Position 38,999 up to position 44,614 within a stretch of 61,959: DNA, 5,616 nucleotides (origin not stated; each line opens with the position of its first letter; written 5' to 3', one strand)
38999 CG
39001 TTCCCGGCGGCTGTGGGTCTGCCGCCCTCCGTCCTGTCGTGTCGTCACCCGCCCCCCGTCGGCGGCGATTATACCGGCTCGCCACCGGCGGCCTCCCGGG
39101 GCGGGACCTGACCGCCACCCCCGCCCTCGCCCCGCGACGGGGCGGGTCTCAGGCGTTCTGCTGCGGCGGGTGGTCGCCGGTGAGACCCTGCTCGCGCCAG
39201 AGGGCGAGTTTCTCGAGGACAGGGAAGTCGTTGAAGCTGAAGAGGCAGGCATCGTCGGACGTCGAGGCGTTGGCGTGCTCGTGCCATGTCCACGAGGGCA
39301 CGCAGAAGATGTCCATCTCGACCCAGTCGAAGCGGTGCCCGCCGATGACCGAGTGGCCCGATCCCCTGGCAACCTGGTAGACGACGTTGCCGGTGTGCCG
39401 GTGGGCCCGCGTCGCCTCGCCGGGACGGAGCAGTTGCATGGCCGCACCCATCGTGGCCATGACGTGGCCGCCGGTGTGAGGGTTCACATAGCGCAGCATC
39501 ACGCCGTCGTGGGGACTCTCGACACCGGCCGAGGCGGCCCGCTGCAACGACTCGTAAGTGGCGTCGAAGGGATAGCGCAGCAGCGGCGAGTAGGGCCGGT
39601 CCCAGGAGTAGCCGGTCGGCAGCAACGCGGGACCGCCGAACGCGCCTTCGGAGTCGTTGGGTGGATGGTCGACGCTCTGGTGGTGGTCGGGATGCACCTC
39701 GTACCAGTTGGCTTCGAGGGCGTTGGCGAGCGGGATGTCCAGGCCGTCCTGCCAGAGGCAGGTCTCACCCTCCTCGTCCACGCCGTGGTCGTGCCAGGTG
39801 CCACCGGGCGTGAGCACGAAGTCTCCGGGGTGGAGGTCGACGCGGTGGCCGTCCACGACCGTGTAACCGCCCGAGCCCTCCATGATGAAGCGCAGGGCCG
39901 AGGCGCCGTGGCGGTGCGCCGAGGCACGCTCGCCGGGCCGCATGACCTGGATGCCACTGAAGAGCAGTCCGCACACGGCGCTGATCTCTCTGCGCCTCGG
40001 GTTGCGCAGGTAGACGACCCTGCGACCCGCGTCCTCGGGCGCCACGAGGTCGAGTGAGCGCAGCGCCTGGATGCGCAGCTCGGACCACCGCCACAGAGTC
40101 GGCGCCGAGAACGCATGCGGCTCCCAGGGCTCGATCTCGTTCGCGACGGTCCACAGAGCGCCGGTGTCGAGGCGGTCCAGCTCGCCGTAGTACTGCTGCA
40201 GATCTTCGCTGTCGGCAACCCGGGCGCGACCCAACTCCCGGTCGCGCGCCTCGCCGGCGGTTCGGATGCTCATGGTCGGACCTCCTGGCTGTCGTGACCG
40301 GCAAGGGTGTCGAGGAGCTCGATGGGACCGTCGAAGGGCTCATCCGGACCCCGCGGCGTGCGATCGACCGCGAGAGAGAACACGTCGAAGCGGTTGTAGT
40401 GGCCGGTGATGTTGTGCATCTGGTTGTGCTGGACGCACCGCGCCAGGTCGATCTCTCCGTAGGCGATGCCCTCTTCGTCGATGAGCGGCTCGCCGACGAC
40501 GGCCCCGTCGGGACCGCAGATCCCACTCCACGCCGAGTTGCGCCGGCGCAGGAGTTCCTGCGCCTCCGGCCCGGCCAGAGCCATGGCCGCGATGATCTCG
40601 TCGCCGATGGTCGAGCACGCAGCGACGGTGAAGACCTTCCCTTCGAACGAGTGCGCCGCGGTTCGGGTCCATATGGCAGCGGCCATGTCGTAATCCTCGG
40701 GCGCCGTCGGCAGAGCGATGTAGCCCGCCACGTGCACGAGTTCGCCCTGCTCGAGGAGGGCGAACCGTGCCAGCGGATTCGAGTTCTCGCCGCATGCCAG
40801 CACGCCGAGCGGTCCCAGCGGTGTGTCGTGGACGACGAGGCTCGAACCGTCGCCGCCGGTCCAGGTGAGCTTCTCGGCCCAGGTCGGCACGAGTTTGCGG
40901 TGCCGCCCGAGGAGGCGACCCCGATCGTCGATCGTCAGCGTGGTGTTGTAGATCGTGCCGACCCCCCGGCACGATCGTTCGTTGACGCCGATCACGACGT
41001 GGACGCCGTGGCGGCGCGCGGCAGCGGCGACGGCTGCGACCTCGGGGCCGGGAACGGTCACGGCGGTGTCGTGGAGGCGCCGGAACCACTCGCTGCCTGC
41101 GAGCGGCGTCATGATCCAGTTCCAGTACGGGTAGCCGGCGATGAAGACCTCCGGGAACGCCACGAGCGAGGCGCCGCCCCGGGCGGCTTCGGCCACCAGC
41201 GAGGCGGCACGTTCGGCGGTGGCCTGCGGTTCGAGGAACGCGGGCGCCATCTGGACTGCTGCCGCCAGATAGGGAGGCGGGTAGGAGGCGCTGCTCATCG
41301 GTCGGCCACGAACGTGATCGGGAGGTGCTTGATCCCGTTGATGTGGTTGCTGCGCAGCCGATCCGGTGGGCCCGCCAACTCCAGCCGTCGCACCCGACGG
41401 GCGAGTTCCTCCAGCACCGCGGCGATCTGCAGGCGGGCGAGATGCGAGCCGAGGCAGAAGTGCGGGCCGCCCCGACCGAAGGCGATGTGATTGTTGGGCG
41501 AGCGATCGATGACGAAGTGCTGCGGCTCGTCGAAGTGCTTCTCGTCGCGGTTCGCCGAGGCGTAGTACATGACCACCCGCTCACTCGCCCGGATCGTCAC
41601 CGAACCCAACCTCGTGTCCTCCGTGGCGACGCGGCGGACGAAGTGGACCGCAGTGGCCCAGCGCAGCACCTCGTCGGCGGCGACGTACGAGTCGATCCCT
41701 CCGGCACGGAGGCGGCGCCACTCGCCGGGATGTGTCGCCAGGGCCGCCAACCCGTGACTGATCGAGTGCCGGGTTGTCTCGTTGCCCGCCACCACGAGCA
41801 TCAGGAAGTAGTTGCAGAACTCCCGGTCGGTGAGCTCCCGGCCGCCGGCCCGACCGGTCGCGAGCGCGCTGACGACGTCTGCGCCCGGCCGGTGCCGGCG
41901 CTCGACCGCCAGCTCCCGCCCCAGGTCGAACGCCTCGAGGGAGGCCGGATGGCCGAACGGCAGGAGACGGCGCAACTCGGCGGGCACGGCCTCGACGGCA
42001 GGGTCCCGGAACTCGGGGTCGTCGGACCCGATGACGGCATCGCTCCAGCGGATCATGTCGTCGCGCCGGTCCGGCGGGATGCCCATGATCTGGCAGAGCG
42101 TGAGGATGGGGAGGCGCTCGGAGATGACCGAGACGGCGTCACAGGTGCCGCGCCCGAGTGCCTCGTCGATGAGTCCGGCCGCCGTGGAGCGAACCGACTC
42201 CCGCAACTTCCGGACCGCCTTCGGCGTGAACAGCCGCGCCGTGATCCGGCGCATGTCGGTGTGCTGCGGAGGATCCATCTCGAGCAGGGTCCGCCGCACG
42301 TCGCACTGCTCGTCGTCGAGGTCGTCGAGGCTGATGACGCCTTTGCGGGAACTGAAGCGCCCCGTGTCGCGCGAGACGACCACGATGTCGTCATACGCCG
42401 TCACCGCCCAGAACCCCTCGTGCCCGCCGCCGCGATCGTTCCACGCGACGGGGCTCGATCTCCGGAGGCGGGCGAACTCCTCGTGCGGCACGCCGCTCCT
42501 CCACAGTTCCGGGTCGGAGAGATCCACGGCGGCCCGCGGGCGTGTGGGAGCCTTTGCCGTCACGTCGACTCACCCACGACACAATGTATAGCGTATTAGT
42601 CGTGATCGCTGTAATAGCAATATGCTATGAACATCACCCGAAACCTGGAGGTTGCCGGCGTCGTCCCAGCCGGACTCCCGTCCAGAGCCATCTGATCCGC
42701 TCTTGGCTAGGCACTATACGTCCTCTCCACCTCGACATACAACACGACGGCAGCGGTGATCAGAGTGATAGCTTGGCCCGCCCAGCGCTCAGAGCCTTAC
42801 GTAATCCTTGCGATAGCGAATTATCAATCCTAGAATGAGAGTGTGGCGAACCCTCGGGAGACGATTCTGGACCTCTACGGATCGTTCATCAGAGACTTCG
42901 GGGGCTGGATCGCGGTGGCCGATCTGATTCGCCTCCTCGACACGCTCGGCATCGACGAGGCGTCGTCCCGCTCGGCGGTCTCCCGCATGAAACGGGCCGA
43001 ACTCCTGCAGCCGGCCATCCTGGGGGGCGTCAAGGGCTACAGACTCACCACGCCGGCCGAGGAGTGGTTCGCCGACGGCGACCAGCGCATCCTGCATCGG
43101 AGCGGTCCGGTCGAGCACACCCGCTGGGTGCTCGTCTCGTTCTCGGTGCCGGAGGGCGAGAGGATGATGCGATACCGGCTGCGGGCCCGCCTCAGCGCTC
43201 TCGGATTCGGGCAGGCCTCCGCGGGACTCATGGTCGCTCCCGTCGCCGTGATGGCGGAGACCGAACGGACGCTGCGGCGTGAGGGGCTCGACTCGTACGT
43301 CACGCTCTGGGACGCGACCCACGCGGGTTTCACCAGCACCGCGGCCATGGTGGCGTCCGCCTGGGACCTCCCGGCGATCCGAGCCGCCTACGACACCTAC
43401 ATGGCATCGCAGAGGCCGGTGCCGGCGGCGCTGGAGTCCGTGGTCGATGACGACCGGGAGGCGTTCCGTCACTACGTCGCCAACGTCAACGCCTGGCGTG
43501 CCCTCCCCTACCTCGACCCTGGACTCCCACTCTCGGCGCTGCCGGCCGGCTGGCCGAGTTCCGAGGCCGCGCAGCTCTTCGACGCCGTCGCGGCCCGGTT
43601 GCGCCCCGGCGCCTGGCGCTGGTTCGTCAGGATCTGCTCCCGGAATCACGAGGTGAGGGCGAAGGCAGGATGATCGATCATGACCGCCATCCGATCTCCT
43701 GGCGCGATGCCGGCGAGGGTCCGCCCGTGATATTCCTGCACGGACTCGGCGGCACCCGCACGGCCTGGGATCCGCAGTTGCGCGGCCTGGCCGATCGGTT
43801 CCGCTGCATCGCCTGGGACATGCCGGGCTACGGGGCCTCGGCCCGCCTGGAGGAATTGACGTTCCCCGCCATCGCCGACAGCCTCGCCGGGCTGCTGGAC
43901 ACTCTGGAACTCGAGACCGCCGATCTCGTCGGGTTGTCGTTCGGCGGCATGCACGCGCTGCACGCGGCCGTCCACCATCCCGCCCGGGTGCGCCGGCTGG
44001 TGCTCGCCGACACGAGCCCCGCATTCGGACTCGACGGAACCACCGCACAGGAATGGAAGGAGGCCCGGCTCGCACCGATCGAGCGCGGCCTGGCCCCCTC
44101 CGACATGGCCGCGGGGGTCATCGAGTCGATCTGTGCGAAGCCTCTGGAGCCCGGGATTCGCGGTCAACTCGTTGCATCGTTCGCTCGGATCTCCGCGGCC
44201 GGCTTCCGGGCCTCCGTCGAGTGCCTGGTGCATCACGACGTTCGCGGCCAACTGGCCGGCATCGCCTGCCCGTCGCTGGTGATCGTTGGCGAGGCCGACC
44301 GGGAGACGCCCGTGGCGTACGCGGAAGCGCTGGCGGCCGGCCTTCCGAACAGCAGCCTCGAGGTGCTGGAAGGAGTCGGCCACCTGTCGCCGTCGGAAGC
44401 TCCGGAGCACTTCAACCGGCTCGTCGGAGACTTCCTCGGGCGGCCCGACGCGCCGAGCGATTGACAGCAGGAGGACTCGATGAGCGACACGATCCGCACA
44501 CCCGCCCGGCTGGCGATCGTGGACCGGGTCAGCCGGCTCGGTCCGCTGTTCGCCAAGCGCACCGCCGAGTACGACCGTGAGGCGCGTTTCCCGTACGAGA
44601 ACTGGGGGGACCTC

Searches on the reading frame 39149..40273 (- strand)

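Call 12: search_protein_families(library=pfam, proteins=[window:39149-40273:-])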
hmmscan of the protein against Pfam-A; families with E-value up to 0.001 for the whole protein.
window:39149-40273:- (374 aa): 4 families
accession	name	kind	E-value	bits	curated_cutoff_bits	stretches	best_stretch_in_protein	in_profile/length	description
PF07883.17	Cupin_2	-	4.5e-25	87.6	27.2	2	108-171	2-63/70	Cupin domain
PF02311.25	AraC_binding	-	1e-09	38.7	21.1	1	105-169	4-67/135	AraC-like ligand binding domain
PF12973.13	Cupin_7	-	6.6e-07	29.6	27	1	111-175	40-100/105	ChrR Cupin-like domain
PF02041.22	Auxin_BP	-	6.9e-05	23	21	0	270-312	39-81/167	Auxin binding protein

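Call 85: search_protein_families(library=ncbifam, proteins=[window:39149-40273:-], max_evalue=1e-8)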
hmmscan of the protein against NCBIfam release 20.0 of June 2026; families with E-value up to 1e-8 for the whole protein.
window:39149-40273:- (374 aa): 2 families
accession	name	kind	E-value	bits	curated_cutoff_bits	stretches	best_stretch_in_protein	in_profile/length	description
TIGR02272.1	gentisate_1_2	equivalog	1.7e-91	306.7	442.1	1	24-362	2-335/336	gentisate 1,2-dioxygenase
NF049978.1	AminoSalDhMabB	equivalog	9.7e-76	255.4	650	1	27-369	3-341/351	5-aminosalicylate 1,2-dioxygenase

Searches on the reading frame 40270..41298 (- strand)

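Call 13: search_protein_families(library=pfam, proteins=[window:40270-41298:-])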
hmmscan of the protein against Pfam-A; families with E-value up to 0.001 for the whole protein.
window:40270-41298:- (342 aa): 1 family
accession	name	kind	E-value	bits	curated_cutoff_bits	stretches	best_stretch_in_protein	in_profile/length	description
PF00795.27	CN_hydrolase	-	1.3e-41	143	23.2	1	11-290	1-253/256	Carbon-nitrogen hydrolase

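Call 85: search_protein_families(library=ncbifam, proteins=[window:40270-41298:-], max_evalue=1e-8)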
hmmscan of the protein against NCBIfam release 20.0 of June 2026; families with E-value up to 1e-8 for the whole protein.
window:40270-41298:- (342 aa): 5 families
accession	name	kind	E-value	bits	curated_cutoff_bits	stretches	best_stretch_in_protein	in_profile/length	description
TIGR04048.1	nitrile_sll0784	equivalog_domain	8.9e-63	212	502.6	1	12-315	5-299/301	Nit6803 family nitrilase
NF040852.1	nitrile_Arch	equivalog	6.2e-14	51.8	500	1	13-246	4-217/262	nitrilase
TIGR03381.1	agmatine_aguB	equivalog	2.2e-12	46.9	410.25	1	13-293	4-263/279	N-carbamoylputrescine amidase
NF009802.0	PRK13286.1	equivalog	4.1e-10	39.1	427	0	73-186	70-184/345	aliphatic amidase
NF009803.0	PRK13287.1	equivalog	4.9e-10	38.7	406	1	35-194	43-192/333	formamidase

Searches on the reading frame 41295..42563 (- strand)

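Call 13: search_protein_families(library=pfam, proteins=[window:41295-42563:-])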
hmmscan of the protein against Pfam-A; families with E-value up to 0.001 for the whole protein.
window:41295-42563:- (422 aa): 1 family
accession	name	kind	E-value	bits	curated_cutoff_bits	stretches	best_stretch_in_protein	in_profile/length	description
PF00067.27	p450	-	3.1e-20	72.8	22.8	1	297-389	329-430/462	Cytochrome P450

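Call 85: search_protein_families(library=ncbifam, proteins=[window:41295-42563:-], max_evalue=1e-8)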
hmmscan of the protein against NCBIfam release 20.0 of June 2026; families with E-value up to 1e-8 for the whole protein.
window:41295-42563:- (422 aa): 7 families
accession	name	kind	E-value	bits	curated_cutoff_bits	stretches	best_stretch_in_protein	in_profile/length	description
NF041177.1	Cyp119_Thmprot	equivalog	3.7e-52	177.3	680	1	28-416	3-364/368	cytochrome P450 Cyp119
NF041802.1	P450_SolI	exception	1.9e-50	171.6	850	1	30-416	36-420/424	solanimycin biosynthesis cytochrome P450 SolI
TIGR04515.1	P450_rel_GT_act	subfamily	9.1e-35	120.7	343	1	84-416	83-385/386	P450-derived glycosyltransferase activator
TIGR04458.1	CYP450_TxtE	equivalog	1.4e-34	119.4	500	1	26-416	13-400/403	4-nitrotryptophan synthase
NF045816.1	PentlenlactSyn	equivalog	9.4e-34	116.8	700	1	35-418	24-396/396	pentalenolactone synthase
TIGR04538.1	P450_cycloAA_1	subfamily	3e-28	98.8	500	1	26-396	11-371/395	cytochrome P450, cyclodipeptide synthase-associated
NF050147.1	aminopyruv_ApyO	equivalog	7.8e-13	47.8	525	1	63-392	50-394/444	RiPP biosynthesis cytochrome P450 ApyO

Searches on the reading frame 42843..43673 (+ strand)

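Call 13: search_protein_families(library=pfam, proteins=[window:42843-43673:+])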
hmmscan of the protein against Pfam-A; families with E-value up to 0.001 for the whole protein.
window:42843-43673:+ (276 aa): 3 families
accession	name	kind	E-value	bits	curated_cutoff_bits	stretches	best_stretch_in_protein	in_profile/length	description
PF08223.16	PaaX_C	-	2.5e-17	63.5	22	1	174-261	1-89/91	PaaX-like protein C-terminal domain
PF20803.2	PaaX_M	-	9.7e-17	61.3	24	1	94-170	7-83/83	PaaX protein central Cas2-like domain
PF07848.18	PaaX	-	7.2e-13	49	24.8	1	5-69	3-67/70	PaaX-like protein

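Call 85: search_protein_families(library=ncbifam, proteins=[window:42843-43673:+], max_evalue=1e-8)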
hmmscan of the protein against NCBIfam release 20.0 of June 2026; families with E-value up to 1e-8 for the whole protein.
window:42843-43673:+ (276 aa): 1 family
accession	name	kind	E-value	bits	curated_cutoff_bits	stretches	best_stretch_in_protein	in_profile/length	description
TIGR02277.1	PaaX_trns_reg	equivalog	4.2e-37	128.2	264.55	1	8-269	3-263/279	phenylacetic acid degradation operon negative regulatory protein PaaX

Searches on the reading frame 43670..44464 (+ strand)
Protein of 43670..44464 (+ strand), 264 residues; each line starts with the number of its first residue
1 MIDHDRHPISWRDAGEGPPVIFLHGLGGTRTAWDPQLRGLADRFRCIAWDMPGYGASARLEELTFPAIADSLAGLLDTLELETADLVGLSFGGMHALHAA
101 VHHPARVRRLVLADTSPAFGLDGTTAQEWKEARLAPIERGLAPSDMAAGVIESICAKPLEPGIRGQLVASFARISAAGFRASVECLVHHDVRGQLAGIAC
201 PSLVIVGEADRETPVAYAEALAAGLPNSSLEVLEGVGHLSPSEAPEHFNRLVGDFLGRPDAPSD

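Call 13: search_protein_families(library=pfam, proteins=[window:43670-44464:+])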
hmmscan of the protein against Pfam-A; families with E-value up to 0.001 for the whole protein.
window:43670-44464:+ (264 aa): 3 families
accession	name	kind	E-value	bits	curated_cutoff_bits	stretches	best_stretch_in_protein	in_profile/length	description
PF00561.26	Abhydrolase_1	-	2.6e-27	96.5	25.8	1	18-120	1-108/245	alpha/beta hydrolase fold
PF12697.13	Abhydrolase_6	-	6.7e-21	76.4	26.3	1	20-246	1-212/217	Alpha/beta hydrolase family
PF12146.15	Hydrolase_4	-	3.3e-10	40.1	27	1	20-132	7-125/239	Serine aminopeptidase, S33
